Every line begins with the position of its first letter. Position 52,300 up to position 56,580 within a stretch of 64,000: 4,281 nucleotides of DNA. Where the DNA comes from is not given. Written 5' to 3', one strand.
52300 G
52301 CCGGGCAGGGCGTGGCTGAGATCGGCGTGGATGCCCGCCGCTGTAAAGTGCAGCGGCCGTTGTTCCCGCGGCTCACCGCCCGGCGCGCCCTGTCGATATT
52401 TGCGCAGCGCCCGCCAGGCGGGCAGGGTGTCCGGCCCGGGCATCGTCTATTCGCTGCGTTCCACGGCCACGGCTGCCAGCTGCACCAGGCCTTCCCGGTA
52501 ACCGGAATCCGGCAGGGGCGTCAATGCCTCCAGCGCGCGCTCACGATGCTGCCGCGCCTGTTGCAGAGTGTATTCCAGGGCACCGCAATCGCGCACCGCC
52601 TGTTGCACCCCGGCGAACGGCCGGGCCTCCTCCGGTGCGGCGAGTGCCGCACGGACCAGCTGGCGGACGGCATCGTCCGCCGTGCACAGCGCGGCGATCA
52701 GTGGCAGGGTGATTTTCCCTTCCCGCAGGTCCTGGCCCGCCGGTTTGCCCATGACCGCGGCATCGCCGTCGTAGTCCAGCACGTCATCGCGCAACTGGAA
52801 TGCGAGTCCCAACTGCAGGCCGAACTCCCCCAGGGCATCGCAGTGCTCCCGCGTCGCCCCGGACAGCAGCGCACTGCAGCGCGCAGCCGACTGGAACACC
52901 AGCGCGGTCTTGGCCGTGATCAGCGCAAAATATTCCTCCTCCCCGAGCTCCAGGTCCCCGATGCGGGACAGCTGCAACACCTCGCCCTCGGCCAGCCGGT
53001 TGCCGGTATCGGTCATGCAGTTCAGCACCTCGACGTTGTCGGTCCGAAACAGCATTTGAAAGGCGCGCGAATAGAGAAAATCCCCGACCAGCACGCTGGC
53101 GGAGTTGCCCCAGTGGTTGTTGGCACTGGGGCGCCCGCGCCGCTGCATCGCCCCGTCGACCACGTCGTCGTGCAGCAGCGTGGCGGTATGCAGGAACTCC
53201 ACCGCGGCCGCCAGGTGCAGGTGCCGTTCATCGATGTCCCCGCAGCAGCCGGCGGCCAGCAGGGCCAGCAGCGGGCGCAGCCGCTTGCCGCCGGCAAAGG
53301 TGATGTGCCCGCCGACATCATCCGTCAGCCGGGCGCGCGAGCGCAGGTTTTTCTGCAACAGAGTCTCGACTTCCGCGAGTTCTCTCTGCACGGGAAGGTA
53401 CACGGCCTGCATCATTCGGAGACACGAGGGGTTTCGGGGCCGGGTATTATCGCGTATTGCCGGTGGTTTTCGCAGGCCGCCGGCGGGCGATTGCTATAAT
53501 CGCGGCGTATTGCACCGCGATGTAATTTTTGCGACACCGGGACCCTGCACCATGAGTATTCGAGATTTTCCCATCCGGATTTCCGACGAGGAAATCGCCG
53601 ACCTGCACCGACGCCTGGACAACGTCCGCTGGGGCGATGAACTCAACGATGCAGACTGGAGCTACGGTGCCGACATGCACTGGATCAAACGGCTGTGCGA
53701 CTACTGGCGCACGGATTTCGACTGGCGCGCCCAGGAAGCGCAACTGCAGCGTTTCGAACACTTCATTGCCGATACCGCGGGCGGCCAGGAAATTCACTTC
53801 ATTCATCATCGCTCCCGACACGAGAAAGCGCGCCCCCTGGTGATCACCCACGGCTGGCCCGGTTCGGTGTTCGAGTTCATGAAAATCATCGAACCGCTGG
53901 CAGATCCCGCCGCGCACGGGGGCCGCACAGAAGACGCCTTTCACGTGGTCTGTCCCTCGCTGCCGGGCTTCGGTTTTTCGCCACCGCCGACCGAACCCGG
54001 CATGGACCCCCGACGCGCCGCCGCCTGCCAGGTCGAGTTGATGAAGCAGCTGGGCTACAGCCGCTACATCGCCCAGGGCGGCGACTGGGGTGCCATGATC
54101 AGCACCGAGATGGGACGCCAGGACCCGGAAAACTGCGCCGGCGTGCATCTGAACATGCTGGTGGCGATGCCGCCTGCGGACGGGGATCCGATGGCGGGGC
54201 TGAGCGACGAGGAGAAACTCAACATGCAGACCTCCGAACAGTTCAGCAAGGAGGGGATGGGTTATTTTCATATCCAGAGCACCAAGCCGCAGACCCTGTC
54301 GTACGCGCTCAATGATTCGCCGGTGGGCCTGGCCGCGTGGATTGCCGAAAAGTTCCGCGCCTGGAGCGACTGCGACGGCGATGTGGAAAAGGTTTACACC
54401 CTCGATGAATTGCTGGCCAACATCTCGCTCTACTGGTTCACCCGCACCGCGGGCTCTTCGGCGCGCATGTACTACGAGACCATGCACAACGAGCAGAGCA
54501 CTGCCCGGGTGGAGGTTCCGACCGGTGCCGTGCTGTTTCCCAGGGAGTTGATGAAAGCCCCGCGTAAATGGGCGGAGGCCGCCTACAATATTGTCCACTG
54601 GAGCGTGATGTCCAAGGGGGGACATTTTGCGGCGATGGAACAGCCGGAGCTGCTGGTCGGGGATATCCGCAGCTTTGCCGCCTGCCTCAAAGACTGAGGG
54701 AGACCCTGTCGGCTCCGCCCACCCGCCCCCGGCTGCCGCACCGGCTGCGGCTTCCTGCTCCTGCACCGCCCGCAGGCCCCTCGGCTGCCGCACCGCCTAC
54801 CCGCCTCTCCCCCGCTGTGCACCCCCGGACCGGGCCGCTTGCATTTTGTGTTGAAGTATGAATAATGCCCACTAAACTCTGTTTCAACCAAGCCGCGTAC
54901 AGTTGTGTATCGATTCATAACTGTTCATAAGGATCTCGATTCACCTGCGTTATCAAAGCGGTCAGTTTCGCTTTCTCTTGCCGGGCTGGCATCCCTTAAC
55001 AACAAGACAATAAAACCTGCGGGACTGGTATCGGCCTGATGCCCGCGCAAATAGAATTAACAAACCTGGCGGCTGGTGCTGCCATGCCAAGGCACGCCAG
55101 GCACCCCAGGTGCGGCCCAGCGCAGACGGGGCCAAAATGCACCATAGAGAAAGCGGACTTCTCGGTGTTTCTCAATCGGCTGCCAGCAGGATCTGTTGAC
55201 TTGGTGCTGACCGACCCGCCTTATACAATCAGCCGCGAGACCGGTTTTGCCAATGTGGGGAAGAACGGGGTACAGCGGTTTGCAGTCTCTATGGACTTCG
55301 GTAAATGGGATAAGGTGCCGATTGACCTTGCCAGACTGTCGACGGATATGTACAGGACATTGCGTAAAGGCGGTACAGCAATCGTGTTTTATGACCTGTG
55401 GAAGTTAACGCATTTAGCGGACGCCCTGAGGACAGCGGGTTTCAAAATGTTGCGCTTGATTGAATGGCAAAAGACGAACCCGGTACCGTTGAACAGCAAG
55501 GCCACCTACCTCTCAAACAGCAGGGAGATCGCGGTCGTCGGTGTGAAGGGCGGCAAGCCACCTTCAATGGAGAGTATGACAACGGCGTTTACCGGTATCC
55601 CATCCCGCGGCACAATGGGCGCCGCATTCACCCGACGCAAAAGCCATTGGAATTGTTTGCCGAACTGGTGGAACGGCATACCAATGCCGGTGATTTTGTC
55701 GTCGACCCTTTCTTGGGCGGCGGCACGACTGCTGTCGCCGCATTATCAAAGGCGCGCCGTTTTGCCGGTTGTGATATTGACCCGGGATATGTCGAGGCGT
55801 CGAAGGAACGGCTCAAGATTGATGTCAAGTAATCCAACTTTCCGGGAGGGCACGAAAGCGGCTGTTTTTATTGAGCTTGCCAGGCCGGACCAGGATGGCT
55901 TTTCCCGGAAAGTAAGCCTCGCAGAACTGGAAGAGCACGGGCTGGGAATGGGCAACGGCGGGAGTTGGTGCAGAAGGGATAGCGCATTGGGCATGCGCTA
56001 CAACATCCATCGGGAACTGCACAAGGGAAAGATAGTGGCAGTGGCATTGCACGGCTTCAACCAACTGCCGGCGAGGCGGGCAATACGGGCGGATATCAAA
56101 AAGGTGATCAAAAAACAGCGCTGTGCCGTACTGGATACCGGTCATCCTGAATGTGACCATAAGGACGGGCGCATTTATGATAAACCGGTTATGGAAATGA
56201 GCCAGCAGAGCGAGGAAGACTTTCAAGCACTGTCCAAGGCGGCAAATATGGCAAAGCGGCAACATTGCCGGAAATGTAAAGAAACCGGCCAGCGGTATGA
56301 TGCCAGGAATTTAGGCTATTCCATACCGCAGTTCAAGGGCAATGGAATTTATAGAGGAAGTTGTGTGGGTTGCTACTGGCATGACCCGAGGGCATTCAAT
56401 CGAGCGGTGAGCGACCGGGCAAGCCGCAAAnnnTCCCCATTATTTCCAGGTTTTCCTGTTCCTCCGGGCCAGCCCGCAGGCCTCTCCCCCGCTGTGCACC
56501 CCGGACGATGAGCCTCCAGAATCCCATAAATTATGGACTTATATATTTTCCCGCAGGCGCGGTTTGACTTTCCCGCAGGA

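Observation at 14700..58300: Three-member family of repeat-containing membrane-anchored coiled-coil proteins behind identical near-consensus promoters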

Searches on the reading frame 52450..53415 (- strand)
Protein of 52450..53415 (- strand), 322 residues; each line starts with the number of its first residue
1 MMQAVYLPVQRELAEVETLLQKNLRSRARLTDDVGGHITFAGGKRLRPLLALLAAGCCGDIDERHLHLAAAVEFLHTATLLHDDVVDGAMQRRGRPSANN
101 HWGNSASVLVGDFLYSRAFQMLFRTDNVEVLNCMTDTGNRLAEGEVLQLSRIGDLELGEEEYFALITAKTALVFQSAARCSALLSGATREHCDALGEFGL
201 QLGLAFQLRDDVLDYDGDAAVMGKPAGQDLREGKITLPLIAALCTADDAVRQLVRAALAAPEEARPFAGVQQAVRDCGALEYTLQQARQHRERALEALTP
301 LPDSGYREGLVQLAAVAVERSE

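Call 76: search_protein_families(library=pfam, proteins=[window:52450-53415:-], max_evalue=0.00001)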
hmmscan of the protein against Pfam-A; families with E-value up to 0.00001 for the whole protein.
window:52450-53415:- (322 aa): 1 family
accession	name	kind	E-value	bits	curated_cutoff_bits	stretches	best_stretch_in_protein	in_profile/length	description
PF00348.22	polyprenyl_synt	-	9e-72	241.7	27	1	33-260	6-236/251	Polyprenyl synthetase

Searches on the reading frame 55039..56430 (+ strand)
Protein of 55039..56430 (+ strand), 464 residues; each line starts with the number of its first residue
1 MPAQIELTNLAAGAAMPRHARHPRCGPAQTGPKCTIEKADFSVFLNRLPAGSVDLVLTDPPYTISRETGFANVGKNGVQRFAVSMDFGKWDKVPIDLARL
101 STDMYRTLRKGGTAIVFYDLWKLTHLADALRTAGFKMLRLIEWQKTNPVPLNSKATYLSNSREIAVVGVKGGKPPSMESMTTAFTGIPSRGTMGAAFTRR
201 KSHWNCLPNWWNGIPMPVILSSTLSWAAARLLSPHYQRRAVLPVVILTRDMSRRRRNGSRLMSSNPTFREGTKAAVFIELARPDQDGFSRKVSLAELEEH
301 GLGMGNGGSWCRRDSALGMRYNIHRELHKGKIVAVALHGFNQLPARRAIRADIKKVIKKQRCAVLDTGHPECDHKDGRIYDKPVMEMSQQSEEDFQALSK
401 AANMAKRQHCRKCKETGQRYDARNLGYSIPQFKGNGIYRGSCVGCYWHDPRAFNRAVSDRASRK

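Call 76: search_protein_families(library=pfam, proteins=[window:55039-56430:+], max_evalue=0.00001)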
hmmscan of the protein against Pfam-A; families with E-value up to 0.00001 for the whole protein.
window:55039-56430:+ (464 aa): 2 families
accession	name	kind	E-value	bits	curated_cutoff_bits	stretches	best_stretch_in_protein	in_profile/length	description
PF05315.17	ICEA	-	8.7e-40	137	24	1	272-458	1-202/218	ICEA Protein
PF01555.25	N6_N4_Mtase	-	7e-10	39.7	26.7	1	53-174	1-110/221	DNA methylase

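Call 81: search_protein_families(library=padloc, proteins=[window:55039-56430:+], max_evalue=0.01)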
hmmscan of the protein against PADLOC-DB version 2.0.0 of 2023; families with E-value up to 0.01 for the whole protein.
window:55039-56430:+ (464 aa): 17 families
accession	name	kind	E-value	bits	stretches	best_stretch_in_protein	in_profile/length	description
PDLC03371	MTase_II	-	2.6e-18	64.5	1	34-165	11-141/260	Type II methyltransferase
PDLC03279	MTase_II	-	8.2e-11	38.9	1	52-170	377-489/587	Type II methyltransferase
PDLC03216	MTase_II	-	1.6e-10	38.5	1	35-166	13-144/364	Type II methyltransferase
PDLC03738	oMTase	-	4.2e-09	33.6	1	30-166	17-153/376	orphan methyltransferase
PDLC03321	MTase_II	-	8e-09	33.1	1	42-174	22-161/245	Type II methyltransferase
PDLC03228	MTase_II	-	2.5e-08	32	1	42-172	10-122/227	Type II methyltransferase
PDLC03320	MTase_II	-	4.9e-06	23.9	1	10-79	8-78/289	Type II methyltransferase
PDLC03265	MTase_II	-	5.7e-06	24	1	36-147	27-126/333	Type II methyltransferase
PDLC03308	MTase_II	-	9.5e-06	22.8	1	46-149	183-284/419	Type II methyltransferase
PDLC03353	MTase_II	-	7e-05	20.5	1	40-149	16-121/260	Type II methyltransferase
PDLC03387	MTase_II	-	0.00017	18.9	1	34-71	12-49/289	Type II methyltransferase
PDLC03299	MTase_II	-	0.00018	19.1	1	41-146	22-114/296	Type II methyltransferase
PDLC03296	MTase_II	-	0.00047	17.6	1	47-165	23-138/336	Type II methyltransferase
PDLC03229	MTase_II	-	0.00053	16.9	1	48-147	194-291/436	Type II methyltransferase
PDLC03302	MTase_II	-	0.0014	15.4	1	48-165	19-142/626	Type II methyltransferase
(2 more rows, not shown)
